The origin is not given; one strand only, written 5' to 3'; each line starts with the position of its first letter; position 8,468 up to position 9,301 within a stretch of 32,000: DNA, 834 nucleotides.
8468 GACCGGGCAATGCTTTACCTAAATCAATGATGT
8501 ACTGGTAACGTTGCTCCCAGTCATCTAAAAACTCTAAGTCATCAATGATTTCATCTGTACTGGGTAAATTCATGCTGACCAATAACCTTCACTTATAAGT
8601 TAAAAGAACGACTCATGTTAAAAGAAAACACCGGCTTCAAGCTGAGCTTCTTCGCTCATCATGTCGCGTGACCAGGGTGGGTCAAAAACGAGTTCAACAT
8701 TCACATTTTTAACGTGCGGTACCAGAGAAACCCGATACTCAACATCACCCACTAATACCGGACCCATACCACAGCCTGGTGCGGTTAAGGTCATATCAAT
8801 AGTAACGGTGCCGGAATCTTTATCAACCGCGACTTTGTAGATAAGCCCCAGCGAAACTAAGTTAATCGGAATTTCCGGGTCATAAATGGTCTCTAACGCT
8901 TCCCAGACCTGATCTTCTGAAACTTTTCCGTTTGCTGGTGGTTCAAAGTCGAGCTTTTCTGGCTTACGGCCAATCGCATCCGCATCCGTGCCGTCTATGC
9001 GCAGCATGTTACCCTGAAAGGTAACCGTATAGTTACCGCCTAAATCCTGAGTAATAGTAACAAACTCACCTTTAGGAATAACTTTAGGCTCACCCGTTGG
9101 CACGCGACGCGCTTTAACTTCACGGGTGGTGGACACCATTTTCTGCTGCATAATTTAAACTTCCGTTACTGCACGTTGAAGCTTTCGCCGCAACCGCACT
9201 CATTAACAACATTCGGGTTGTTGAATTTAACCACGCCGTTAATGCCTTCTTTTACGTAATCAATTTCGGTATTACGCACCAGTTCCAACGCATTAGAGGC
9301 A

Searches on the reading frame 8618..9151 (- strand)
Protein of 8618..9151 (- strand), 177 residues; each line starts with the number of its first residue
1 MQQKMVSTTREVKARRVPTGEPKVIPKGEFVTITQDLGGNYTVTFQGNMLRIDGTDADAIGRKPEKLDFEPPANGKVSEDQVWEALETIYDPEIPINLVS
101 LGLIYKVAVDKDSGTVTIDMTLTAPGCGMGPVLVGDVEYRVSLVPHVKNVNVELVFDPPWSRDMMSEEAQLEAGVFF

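Call 67: search_protein_families(library=pfam, proteins=[window:8618-9151:-], max_evalue=0.001)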
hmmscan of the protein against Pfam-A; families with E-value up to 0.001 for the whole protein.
window:8618-9151:- (177 aa): 1 family
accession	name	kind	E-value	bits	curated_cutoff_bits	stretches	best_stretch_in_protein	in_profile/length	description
PF01883.24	FeS_assembly_P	-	1e-18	67.8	23.5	1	79-152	1-71/73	Iron-sulfur cluster assembly protein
